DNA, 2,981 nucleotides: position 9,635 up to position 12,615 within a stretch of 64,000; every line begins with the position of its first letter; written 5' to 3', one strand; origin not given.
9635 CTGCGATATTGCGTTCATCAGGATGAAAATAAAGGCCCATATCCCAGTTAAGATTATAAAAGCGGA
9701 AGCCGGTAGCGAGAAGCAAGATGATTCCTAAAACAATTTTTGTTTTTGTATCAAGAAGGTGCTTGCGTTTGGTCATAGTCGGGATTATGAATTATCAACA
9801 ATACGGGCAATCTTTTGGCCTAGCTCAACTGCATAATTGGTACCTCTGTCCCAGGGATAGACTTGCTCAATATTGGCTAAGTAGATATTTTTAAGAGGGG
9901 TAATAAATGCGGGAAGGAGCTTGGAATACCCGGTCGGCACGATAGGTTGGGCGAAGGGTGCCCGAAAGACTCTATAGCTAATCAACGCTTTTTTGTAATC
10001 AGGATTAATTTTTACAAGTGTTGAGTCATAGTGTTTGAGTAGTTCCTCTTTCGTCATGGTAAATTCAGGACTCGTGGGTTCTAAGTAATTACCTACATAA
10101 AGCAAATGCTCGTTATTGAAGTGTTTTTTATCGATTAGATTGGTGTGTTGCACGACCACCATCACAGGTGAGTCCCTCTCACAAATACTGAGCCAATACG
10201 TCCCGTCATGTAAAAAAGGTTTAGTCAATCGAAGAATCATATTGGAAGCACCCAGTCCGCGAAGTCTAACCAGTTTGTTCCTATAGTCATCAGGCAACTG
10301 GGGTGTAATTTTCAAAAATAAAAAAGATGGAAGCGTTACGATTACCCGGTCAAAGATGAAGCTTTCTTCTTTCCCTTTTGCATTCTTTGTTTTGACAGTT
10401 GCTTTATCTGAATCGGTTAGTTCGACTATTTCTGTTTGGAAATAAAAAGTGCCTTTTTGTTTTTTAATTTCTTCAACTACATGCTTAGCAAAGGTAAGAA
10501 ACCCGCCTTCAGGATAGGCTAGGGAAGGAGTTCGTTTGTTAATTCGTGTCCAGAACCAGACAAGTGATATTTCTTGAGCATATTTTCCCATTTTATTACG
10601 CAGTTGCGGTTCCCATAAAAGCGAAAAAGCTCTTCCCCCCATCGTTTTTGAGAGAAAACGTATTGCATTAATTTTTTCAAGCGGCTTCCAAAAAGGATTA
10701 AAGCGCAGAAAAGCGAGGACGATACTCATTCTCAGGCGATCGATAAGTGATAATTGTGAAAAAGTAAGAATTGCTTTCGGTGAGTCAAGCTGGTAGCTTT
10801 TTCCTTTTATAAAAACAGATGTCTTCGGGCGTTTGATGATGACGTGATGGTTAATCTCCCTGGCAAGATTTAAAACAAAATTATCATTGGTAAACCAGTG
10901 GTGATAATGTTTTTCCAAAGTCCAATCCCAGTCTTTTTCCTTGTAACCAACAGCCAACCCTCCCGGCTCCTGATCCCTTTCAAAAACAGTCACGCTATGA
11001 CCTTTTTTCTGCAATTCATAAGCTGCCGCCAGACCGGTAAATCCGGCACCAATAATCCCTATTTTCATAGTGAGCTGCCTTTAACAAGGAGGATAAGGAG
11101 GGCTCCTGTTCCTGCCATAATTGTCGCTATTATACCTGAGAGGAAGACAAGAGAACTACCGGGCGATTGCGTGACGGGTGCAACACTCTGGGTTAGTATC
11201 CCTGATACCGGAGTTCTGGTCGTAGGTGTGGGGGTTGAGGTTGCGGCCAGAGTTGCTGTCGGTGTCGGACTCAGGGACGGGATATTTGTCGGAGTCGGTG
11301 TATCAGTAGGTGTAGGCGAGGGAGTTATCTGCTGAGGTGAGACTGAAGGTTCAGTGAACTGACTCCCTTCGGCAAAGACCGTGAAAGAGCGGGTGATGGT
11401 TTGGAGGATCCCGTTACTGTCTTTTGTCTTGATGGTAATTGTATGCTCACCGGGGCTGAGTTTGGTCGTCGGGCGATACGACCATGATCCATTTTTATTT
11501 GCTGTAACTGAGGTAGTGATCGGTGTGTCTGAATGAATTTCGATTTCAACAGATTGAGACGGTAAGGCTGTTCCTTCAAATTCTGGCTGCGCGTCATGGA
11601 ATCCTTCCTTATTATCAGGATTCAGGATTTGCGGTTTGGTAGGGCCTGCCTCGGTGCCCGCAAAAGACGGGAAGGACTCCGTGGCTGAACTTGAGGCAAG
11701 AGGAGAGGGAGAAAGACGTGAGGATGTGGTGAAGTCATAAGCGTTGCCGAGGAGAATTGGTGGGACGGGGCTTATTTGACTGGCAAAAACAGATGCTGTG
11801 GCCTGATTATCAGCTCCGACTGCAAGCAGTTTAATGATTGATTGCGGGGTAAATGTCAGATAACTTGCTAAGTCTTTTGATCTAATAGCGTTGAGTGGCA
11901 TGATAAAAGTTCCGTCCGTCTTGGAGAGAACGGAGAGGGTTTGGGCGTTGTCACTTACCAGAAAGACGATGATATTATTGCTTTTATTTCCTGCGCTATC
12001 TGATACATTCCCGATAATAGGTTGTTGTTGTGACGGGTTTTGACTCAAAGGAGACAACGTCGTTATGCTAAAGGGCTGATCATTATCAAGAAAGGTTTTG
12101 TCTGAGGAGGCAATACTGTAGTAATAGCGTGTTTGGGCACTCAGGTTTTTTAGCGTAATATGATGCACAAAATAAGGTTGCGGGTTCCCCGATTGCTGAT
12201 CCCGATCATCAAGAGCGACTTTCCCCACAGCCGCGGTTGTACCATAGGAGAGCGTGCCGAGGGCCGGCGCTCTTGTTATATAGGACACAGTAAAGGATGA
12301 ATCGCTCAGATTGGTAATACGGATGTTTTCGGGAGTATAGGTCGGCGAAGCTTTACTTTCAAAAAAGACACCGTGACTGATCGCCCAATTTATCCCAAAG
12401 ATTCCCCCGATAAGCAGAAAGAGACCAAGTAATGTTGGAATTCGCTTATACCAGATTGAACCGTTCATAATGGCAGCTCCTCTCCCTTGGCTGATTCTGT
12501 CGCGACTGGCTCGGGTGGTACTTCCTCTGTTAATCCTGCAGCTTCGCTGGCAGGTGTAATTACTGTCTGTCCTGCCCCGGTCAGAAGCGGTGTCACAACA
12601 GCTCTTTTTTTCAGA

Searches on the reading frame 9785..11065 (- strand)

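Call 22: search_protein_families(library=pfam, proteins=[window:9785-11065:-], max_evalue=0.00001)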
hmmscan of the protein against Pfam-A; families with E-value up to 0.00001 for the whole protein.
window:9785-11065:- (426 aa): 5 families
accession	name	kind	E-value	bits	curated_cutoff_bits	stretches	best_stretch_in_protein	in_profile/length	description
PF01593.30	Amino_oxidase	-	4.2e-26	92.7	19.8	1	9-398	1-417/443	Flavin containing amine oxidoreductase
PF13450.12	NAD_binding_8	-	3.6e-13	50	21.9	1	4-61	1-56/68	NAD(P)-binding Rossmann-like domain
PF01266.30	DAO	-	1.6e-12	48.1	27.9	1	2-35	2-35/353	FAD dependent oxidoreductase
PF00070.33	Pyr_redox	-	3.3e-08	34.3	22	0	1-34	1-34/82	Pyridine nucleotide-disulphide oxidoreductase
PF07992.20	Pyr_redox_2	-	2e-06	27.9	26.1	0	3-32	4-33/291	Pyridine nucleotide-disulphide oxidoreductase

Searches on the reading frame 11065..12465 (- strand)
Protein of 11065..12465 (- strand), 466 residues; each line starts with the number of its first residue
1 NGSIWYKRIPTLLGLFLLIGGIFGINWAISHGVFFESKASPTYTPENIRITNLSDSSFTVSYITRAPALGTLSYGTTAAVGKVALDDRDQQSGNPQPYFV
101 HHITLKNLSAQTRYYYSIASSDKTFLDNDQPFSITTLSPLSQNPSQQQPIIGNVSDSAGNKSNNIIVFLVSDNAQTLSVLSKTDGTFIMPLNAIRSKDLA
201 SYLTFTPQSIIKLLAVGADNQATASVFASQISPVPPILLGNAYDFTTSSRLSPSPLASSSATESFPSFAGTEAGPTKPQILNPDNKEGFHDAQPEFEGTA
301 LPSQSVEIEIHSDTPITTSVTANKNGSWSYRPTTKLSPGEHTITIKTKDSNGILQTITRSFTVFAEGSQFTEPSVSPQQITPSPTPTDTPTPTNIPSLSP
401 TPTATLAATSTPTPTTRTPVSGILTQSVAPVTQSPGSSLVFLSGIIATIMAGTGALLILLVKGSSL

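Call 22: search_protein_families(library=pfam, proteins=[window:11065-12465:-], max_evalue=0.00001)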
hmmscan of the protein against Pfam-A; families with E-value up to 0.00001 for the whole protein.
window:11065-12465:- (466 aa): 2 families
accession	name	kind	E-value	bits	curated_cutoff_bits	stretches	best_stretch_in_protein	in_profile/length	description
PF19077.6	Big_13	-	1.3e-11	45.4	27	1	290-363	25-100/102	Bacterial Ig-like domain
PF16656.11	Pur_ac_phosph_N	-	8.9e-08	33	30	1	45-127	1-84/93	Purple acid Phosphatase, N-terminal domain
